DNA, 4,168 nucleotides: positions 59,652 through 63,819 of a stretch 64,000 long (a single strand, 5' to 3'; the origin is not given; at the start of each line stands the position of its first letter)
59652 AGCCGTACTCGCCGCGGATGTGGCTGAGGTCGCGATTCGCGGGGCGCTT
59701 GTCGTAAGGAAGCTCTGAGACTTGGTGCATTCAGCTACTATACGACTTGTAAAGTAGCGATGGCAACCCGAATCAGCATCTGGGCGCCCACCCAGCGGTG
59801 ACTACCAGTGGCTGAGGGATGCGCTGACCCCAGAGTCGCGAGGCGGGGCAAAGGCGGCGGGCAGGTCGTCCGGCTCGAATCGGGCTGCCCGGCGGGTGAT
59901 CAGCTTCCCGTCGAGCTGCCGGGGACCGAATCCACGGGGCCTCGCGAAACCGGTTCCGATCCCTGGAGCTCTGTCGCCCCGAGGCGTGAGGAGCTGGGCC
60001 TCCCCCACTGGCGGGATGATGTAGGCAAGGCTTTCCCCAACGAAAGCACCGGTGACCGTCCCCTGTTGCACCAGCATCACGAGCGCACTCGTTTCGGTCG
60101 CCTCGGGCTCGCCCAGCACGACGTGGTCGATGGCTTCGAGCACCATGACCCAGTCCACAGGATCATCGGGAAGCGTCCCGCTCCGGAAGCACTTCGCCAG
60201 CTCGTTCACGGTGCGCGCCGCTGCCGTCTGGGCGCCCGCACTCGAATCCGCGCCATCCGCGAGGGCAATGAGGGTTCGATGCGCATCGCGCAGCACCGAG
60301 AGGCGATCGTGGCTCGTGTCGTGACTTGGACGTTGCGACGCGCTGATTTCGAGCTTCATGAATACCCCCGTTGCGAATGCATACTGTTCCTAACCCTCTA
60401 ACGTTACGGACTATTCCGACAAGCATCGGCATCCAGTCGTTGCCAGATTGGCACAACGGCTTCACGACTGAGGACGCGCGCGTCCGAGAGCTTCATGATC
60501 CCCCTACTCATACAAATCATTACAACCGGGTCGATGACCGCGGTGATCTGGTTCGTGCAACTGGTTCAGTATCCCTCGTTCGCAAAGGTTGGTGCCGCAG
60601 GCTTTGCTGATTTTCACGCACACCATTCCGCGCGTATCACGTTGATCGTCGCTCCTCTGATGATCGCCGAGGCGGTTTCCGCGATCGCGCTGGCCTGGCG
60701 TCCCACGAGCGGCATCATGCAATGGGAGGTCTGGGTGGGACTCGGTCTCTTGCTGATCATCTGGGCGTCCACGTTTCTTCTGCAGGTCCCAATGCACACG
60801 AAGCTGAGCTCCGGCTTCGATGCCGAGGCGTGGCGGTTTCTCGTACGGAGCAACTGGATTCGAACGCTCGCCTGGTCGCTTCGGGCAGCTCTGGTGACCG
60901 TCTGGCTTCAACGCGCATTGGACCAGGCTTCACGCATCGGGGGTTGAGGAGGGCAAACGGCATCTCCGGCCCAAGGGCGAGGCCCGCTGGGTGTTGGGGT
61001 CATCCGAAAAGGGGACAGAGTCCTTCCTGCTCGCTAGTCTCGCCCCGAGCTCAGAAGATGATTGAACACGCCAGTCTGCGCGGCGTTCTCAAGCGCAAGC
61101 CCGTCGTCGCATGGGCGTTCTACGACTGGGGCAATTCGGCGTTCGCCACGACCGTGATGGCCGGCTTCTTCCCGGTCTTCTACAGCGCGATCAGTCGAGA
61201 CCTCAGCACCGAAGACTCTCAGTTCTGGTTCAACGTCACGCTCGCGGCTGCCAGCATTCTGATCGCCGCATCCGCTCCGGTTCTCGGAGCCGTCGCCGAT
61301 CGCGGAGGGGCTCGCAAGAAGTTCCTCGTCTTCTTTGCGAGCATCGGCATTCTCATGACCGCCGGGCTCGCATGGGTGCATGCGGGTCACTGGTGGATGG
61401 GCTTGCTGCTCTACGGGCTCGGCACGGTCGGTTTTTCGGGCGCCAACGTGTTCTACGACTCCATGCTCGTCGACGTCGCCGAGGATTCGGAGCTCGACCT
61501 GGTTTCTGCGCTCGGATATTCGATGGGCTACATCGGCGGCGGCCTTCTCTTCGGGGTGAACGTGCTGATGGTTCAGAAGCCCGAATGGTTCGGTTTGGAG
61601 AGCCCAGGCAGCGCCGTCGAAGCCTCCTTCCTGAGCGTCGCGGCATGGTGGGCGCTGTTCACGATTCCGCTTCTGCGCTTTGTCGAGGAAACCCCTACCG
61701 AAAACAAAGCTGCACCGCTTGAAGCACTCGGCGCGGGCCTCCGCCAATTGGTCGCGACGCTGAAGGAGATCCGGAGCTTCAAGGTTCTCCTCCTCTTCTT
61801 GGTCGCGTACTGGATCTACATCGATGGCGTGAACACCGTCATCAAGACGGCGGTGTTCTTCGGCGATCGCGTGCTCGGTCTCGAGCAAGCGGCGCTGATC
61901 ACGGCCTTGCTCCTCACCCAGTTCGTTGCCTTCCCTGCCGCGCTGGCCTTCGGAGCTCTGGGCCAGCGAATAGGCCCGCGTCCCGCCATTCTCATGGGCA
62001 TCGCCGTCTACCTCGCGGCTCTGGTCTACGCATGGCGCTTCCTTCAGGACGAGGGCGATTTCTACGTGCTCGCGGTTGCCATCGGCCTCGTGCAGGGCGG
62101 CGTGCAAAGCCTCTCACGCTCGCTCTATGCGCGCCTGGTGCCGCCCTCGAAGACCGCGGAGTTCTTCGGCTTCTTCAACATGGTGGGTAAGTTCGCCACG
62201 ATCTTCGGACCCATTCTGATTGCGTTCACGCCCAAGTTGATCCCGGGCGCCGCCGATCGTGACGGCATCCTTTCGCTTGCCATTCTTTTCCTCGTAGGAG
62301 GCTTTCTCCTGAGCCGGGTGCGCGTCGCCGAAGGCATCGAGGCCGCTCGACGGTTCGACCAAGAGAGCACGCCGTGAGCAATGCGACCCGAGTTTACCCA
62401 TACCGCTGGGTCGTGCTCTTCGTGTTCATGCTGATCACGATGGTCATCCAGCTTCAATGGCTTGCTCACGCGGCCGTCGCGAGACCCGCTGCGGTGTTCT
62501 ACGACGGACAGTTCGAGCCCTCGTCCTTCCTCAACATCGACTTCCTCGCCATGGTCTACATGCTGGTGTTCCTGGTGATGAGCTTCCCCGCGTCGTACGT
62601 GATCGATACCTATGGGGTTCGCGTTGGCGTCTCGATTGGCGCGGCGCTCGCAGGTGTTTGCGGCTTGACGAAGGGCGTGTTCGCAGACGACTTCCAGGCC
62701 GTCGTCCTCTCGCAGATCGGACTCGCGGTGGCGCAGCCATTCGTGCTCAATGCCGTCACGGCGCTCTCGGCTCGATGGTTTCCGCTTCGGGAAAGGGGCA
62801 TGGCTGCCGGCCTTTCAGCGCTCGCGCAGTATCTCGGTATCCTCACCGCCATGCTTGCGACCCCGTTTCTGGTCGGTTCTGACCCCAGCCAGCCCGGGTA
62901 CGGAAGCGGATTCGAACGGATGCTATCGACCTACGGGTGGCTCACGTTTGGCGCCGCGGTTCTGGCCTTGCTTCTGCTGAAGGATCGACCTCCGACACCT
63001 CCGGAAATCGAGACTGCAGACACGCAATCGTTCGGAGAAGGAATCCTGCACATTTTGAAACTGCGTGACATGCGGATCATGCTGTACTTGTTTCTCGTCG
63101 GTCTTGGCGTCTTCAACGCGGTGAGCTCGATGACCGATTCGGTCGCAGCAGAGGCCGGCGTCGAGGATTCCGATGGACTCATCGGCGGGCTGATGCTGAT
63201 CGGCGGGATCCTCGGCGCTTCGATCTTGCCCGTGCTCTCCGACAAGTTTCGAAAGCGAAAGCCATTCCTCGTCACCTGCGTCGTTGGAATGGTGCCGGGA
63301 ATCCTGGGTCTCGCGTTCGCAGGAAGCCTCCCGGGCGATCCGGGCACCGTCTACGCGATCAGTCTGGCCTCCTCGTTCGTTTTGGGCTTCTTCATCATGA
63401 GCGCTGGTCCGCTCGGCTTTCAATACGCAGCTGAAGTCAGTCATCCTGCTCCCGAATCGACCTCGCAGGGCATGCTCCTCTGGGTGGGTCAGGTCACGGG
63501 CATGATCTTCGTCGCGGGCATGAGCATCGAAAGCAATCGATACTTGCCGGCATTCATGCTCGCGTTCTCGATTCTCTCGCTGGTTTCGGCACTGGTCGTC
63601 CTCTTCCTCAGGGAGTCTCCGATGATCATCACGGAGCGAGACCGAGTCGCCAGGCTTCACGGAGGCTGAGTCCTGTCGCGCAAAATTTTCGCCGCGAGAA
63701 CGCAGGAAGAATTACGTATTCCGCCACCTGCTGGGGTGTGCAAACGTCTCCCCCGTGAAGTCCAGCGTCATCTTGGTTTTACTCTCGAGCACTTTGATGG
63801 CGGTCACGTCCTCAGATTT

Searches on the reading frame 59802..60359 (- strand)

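Call 25: search_protein_families(library=pfam, proteins=[window:59802-60359:-], max_evalue=0.01)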
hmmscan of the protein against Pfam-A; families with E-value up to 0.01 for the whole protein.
window:59802-60359:- (185 aa): 1 family
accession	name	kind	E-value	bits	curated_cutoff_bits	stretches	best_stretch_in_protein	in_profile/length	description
PF13672.11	PP2C_2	-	3.9e-05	23.7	24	1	8-125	4-131/209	Protein phosphatase 2C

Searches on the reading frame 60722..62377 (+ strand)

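Call 25: search_protein_families(library=pfam, proteins=[window:60722-62377:+], max_evalue=0.01)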
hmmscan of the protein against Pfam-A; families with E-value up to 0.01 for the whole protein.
window:60722-62377:+ (551 aa): 3 families
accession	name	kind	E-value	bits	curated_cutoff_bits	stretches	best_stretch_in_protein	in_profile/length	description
PF11700.14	ATG22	-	2.2e-65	221.7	24.1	2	259-542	191-481/482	Vacuole effluxer Atg22 like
PF07690.21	MFS_1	-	6.1e-30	104.8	33.4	2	140-497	6-347/347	Major Facilitator Superfamily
PF13347.12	MFS_2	-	5.7e-12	45.3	27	2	121-258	219-348/427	MFS/sugar transport protein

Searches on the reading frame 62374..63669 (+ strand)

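Call 25: search_protein_families(library=pfam, proteins=[window:62374-63669:+], max_evalue=0.01)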
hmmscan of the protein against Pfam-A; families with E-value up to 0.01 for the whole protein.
window:62374-63669:+ (431 aa): 2 families
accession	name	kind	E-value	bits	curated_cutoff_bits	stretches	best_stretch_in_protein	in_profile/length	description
PF07690.21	MFS_1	-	1.4e-28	100.2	33.4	2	50-378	29-345/347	Major Facilitator Superfamily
PF00083.30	Sugar_tr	-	2e-07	30.7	22.3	1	266-424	47-203/452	Sugar (and other) transporter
